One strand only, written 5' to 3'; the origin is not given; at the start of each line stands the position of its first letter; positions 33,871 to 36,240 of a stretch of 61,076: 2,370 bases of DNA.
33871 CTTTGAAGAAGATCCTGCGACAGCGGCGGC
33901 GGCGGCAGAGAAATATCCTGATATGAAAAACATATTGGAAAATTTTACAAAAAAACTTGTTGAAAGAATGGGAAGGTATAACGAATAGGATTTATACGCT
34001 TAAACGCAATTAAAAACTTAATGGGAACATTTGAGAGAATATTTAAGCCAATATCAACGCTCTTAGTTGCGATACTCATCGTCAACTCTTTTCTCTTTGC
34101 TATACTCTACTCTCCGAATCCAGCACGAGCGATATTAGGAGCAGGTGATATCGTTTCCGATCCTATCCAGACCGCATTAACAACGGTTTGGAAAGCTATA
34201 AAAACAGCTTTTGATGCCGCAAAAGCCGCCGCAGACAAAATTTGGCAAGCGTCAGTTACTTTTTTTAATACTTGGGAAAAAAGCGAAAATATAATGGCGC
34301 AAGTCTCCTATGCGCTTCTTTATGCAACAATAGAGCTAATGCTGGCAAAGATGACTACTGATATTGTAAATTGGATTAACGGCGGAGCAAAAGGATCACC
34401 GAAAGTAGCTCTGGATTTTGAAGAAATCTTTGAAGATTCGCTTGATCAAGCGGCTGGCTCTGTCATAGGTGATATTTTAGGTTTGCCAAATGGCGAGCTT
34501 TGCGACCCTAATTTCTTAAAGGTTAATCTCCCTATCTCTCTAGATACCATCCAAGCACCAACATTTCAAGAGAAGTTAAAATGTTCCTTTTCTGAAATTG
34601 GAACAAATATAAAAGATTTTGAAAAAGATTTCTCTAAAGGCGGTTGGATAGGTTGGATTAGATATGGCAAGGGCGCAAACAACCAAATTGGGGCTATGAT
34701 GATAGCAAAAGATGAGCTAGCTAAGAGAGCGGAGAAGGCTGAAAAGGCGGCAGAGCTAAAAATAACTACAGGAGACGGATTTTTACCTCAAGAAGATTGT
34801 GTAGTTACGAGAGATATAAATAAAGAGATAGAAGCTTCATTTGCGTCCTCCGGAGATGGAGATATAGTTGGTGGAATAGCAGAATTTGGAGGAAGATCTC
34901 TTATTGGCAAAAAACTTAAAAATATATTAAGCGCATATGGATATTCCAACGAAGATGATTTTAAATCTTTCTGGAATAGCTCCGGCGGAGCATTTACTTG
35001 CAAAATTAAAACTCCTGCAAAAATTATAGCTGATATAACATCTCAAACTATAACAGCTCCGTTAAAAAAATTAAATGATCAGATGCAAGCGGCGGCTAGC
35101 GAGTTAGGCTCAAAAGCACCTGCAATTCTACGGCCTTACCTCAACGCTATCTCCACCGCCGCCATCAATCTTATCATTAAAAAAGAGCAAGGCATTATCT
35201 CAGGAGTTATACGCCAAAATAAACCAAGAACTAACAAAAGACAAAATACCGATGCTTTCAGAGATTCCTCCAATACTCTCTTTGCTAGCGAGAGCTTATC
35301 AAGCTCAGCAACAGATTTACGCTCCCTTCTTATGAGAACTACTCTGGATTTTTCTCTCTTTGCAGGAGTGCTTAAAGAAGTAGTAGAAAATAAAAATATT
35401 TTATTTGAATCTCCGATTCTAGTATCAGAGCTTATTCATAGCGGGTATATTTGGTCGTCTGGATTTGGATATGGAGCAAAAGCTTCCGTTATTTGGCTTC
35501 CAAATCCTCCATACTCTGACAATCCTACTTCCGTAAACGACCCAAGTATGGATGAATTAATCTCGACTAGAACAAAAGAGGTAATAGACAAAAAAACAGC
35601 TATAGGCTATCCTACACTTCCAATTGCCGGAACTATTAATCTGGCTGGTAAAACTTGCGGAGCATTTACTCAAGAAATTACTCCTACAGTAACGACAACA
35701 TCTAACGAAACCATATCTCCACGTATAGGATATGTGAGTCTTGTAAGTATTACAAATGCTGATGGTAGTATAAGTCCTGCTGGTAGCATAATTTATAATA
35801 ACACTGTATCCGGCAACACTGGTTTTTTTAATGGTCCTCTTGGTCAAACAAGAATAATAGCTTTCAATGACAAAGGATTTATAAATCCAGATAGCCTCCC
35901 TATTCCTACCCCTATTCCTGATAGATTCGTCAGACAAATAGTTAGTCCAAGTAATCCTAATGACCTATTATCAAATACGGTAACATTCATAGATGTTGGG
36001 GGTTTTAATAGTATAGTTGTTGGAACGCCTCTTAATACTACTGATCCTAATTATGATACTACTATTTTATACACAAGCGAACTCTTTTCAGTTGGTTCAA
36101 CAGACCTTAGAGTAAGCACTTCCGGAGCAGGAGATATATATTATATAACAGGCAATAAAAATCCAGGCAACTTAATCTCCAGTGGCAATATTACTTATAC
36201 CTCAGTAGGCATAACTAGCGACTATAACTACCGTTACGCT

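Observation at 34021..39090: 1689-aa doubly anchored giant protein at the head of the T4SS-like operon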

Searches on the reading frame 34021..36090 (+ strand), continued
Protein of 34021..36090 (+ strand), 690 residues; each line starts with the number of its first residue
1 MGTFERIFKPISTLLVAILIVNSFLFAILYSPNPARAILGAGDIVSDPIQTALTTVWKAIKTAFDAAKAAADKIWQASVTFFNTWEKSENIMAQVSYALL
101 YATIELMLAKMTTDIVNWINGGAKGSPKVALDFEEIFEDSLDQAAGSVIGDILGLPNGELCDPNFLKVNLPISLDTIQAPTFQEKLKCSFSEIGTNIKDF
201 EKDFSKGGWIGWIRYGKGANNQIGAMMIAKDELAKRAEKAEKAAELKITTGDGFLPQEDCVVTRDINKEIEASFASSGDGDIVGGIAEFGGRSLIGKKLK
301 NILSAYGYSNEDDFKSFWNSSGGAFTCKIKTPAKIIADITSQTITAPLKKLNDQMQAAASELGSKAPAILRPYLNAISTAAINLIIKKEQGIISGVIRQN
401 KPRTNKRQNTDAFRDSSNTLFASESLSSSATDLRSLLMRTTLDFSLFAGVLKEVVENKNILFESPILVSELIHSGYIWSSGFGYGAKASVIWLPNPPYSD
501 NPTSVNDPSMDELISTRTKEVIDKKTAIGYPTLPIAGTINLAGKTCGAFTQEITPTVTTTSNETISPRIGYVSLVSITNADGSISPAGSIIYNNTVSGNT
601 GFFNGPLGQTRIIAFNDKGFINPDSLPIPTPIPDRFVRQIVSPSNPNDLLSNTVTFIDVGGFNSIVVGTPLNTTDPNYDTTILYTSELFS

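Call 105: search_protein_families(library=pfam, proteins=[P0013, P0020, P0023, P0024, P0018], max_evalue=0.01)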
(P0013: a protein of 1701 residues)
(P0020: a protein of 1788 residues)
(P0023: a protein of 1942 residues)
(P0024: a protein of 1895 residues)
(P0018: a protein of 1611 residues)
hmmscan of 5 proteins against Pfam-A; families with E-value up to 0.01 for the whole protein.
P0013 (1701 aa): 0 families

P0020 (1788 aa): 8 families
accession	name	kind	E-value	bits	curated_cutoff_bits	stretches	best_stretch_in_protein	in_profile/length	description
PF24681.1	Kelch_KLHDC2_KLHL20_DRC7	-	1.2e-18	67.7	50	2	768-938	9-177/221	KLHDC2/KLHL20/DRC7 Kelch-repeats domain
PF24981.1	Beta-prop_ATRN-LZTR1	-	6.8e-11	42.4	50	1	754-845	90-192/289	Attractin/LZTR1 beta-propeller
PF13418.12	Kelch_4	-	6.4e-10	39.3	21.6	0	760-800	8-45/49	Galactose oxidase, central domain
PF13415.12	Kelch_3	-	1.7e-09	38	22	1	768-814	2-48/48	Galactose oxidase, central domain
PF24996.1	NANM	-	2.5e-09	36.9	45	1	763-846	59-145/350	N-acetylneuraminate epimerase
PF13964.12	Kelch_6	-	3.3e-08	33.7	25.3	1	766-798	10-43/50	Kelch motif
PF07646.21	Kelch_2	-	6.9e-08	32.5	21.3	0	768-793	12-39/48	Kelch motif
PF01344.31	Kelch_1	-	1.5e-07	31.2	20.1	1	768-798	12-42/46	Kelch motif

P0023 (1942 aa): 9 families
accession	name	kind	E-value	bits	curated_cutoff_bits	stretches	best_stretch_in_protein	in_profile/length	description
PF24681.1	Kelch_KLHDC2_KLHL20_DRC7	-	7.4e-18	65.1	50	1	849-993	44-186/221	KLHDC2/KLHL20/DRC7 Kelch-repeats domain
PF13418.12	Kelch_4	-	2.5e-16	59.8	21.6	1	866-899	11-45/49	Galactose oxidase, central domain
PF24981.1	Beta-prop_ATRN-LZTR1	-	9.5e-14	51.8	50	2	920-1065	1-148/289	Attractin/LZTR1 beta-propeller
PF13415.12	Kelch_3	-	2.1e-11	44.1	22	1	867-914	1-48/48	Galactose oxidase, central domain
PF01344.31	Kelch_1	-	2.6e-10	40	20.1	1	867-898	11-42/46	Kelch motif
PF07646.21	Kelch_2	-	1.2e-09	38.1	21.3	1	866-899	10-45/48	Kelch motif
PF13964.12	Kelch_6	-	2e-09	37.6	25.3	1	867-897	11-42/50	Kelch motif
PF24996.1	NANM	-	2.5e-05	23.7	45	1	861-939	57-138/350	N-acetylneuraminate epimerase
PF13854.13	Kelch_HCF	-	0.0089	15.7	113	0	827-930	31-144/345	Host cell factor, Kelch-repeats domain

P0024 (1895 aa): 9 families
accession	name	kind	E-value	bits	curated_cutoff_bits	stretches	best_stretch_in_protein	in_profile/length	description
PF24681.1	Kelch_KLHDC2_KLHL20_DRC7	-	5.9e-15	55.6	50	1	790-960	45-196/221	KLHDC2/KLHL20/DRC7 Kelch-repeats domain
PF24981.1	Beta-prop_ATRN-LZTR1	-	2.5e-12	47.1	50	1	796-903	92-195/289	Attractin/LZTR1 beta-propeller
PF13418.12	Kelch_4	-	5.4e-09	36.3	21.6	0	806-838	11-44/49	Galactose oxidase, central domain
PF01344.31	Kelch_1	-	5.8e-09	35.7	20.1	1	929-953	14-37/46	Kelch motif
PF13415.12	Kelch_3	-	8.8e-09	35.8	22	1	807-837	1-32/48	Galactose oxidase, central domain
PF13964.12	Kelch_6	-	2.3e-08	34.2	25.3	0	806-836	10-41/50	Kelch motif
PF24996.1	NANM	-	1.3e-05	24.7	45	1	801-866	57-125/350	N-acetylneuraminate epimerase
PF07646.21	Kelch_2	-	0.00024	21.4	21.3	0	806-838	10-44/48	Kelch motif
PF13854.13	Kelch_HCF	-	0.0029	17.4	113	1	807-937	76-211/345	Host cell factor, Kelch-repeats domain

P0018 (1611 aa): 1 family
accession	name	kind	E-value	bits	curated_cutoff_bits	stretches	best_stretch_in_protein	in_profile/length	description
PF02417.20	Chromate_transp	-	0.0095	16.4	28.6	0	1514-1570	60-114/166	Chromate transporter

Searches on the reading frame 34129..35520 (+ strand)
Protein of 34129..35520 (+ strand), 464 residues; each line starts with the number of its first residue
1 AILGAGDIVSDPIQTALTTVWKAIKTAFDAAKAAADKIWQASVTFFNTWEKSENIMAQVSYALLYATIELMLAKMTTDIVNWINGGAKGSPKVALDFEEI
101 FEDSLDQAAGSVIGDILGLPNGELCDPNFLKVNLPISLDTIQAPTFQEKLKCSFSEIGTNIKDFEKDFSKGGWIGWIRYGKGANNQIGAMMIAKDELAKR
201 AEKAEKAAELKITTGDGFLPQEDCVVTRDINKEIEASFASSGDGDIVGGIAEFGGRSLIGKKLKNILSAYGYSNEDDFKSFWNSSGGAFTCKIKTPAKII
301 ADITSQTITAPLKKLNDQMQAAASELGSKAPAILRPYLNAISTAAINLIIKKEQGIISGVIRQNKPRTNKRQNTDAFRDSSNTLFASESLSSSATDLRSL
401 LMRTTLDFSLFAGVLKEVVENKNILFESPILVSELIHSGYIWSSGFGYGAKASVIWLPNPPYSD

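Call 60: search_solved_structures(query=A5, max_evalue=10, show_alignments=2)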
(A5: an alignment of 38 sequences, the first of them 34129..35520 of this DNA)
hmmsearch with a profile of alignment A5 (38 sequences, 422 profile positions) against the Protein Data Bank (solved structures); distinct sequences matched with E-value up to 10: 1.
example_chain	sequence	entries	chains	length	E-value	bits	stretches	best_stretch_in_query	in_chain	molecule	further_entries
4uos_A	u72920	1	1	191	1.1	11.5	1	47-127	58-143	DESIGNED HELICAL BUNDLE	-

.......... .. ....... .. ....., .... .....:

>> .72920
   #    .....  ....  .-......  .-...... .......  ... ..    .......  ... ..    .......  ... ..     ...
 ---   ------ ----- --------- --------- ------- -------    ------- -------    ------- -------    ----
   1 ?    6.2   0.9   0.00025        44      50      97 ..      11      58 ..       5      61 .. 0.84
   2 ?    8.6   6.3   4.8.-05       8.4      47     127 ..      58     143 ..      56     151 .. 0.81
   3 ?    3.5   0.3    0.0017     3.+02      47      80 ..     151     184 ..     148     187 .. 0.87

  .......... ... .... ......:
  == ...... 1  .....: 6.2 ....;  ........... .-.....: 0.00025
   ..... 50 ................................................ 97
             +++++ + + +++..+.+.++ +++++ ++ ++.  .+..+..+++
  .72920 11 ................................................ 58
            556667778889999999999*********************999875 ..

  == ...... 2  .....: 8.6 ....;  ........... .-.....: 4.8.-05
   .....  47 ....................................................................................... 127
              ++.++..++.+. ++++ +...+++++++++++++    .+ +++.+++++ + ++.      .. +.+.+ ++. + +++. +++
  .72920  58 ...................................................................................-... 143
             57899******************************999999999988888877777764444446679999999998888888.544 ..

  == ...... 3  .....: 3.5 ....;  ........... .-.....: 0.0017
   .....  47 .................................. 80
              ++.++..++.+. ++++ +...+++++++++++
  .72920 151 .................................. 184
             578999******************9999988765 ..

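Call 70: predict_structure(alignment_id=A5)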
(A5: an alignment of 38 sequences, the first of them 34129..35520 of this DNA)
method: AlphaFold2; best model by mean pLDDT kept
length: 464 residues; sequences in the alignment: 38
mean_pLDDT: 62.4   pTM: 0.35
mean pLDDT of the five models: 62.4, 60.8, 59.0, 58.6, 56.7
residues with pLDDT >= 90: 47; 70-90: 126; 50-70: 148; < 50: 143
segments of 3 or more residues with pLDDT < 50: 1-13, 127-160, 246-254, 356-359, 361-367, 387-405, 417-432, 434-437, 439-464
pLDDT, mean of each block of 10 residues (from residue 1): 36 54 66 66 61 59 73 76 76 74 74 68 53 36 34 42 51 55 66 83 85 82 94 62 48 66 93 94 94 89 77 70 62 68 66 52 47 64 52 41 50 51 42 48 38 42 45
secondary structure, 60 per line:
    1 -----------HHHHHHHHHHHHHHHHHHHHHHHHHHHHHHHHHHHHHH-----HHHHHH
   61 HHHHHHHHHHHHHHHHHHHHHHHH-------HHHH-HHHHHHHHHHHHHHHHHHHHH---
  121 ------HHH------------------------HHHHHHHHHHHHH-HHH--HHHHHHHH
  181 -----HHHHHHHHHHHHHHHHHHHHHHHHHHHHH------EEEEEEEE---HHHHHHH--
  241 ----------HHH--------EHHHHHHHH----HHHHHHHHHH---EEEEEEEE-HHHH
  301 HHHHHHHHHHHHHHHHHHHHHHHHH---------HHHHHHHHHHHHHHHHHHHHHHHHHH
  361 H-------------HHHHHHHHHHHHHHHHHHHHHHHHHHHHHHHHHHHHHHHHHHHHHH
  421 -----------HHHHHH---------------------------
elements in order: H12-49 H55-84 H92-95 H97-117 H154-166 H173-180 H186-214 E221-228 H232-238 H263-270 H275-284 E288-295 H297-325 H335-361 H375-420 H432-437

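Call 72: fold_search(model_id=the predicted structure, library=pdb)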
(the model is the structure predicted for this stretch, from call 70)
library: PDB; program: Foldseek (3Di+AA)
matches with E <= 10: 32; with E <= 0.001: 0
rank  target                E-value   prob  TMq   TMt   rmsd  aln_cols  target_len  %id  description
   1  9n78_NB               1.7e+00  0.08  0.12  0.21  47.5       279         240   14  SSU processome maturation and disassembly, State L (released 2025-11-05)
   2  9c3i_S                2.3e+00  0.07  0.11  0.18  21.6       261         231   11  Rebuilt CNOT3/tRNA-LEU structure (released 2024-12-04)
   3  7n6g_3N               2.8e+00  0.03  0.11  0.13  53.4       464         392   11  C1 of central pair (released 2022-05-18)
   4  9n6z_NB               3.0e+00  0.08  0.13  0.24  52.5       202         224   14  SSU processome maturation and disassembly, State D (released 2025-11-05)
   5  8bn3_O5               3.2e+00  0.15  0.09  0.27   9.4        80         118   11  Yeast 80S, ES7s delta, eIF5A, Stm1 containing (released 2024-01-10)
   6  6wjc_A                3.7e+00  0.14  0.14  0.15  18.6       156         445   15  Muscarinic acetylcholine receptor 1 - muscarinic toxin 7 complex (released 2020-07-08)
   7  9b8s_A                3.7e+00  0.04  0.08  0.05  12.3       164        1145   11  Human polymerase epsilon bound to PCNA and DNA in the nucleotide exchange state (released 2024-09-11)
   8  3q84_A                4.2e+00  0.03  0.08  0.12  35.3       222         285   12  Crystal structure of human PACSIN 1 F-BAR domain (released 2012-02-22)
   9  3lll_A                4.2e+00  0.03  0.11  0.15  34.3       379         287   11  Crystal structure of mouse pacsin2 F-BAR domain (released 2010-05-26)
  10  7sqc_1K               4.2e+00  0.02  0.09  0.12  52.4       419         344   11  Ciliary C1 central pair apparatus isolated from Chlamydomonas reinhardtii (released 2022-04-13)
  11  2ch7_B                4.6e+00  0.02  0.08  0.12  55.0       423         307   13  Crystal structure of the cytoplasmic domain of a bacterial chemoreceptor from Thermotoga maritima (released 2006-04-18)
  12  6u39_S                4.9e+00  0.04  0.09  0.20  21.6       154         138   11  2.4 Angstrom crystal structure of the D129G Ca-CaM:CaV1.2 IQ domain complex (released 2020-02-19)
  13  7n6g_3M               5.7e+00  0.01  0.09  0.10  45.4       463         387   11  C1 of central pair (released 2022-05-18)
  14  9n75_NB               6.1e+00  0.04  0.13  0.21  48.7       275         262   12  SSU processome maturation and disassembly, State I (released 2025-11-05)
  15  5tvl_C                6.1e+00  0.01  0.09  0.12  25.3       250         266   14  Crystal structure of foldase protein PrsA from Streptococcus pneumoniae str. Canada MDR_19A (released 2016-11-23)
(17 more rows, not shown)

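Call 110: find_homologous_proteins(query=A5, max_evalue=1e-10)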
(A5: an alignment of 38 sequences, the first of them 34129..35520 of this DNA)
Query A5 (38 sequences) (464 aa, profile of the alignment): 2 proteins with E <= 1e-10 among 8000 candidates.
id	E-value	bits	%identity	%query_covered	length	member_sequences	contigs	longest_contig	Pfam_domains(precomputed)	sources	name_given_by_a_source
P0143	1.5e-80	290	29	35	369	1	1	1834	-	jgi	jgi:hypothetical protein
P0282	2.2e-72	263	69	39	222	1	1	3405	-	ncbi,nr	ncbi:hypothetical protein HY249_02595, partial [Candidatus Azambacteria bacterium]|nr:hypothetical p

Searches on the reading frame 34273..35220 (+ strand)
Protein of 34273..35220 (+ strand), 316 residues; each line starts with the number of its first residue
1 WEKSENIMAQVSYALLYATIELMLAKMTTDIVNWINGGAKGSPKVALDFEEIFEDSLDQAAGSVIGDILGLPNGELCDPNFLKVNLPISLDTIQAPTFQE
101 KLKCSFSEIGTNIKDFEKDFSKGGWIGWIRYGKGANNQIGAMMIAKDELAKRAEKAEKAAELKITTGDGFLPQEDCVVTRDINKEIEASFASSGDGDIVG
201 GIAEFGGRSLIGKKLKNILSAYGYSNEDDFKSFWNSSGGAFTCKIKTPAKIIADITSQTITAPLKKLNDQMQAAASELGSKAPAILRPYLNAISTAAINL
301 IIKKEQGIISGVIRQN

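Call 63: find_related_loci(query=A6, collection=metagenome_contigs, flank=10000)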
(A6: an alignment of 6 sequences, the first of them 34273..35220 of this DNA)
Query A6 (316 aa) in metagenome_contigs; peptide patterns used: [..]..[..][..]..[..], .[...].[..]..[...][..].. (x = any residue, [..] = any of these).
600 stretches matched a pattern (row limit reached: there are more); 220 encode a relative of the query (tblastn E <= 1e-3); the best 80 are kept; 80 distinct loci.
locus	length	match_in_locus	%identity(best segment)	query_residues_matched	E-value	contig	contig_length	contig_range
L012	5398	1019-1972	35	1-313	1e-64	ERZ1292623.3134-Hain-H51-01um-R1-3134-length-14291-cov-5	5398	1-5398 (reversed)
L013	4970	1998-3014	33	1-310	1e-57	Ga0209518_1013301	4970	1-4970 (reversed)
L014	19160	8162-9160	32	1-311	1e-52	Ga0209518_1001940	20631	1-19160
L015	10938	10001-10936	35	1-288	2e-51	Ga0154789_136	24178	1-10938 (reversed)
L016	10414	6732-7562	31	1-311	1e-36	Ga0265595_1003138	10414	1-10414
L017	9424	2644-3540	32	1-309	6e-36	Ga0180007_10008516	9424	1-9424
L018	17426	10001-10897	32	1-309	2e-35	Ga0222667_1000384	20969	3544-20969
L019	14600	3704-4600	32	1-309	2e-35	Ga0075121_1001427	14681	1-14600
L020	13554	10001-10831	28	1-311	2e-34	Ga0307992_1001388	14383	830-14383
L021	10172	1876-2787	31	1-311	4e-34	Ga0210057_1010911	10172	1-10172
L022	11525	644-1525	30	1-309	9e-34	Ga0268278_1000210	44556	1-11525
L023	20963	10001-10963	34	1-313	2e-54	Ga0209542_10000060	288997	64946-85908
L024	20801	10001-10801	29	1-304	9e-33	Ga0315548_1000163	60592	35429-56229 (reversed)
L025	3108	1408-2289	29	1-309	2e-32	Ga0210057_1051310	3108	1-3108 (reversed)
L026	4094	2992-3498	40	1-176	2e-31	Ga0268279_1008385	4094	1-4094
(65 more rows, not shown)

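Call 76: search_dna_similar(query=window:34273-35220:+, collection=plasmids, mode=protein, max_evalue=1, max_rows=10)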
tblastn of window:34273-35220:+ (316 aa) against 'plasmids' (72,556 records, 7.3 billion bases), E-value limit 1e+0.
No match.
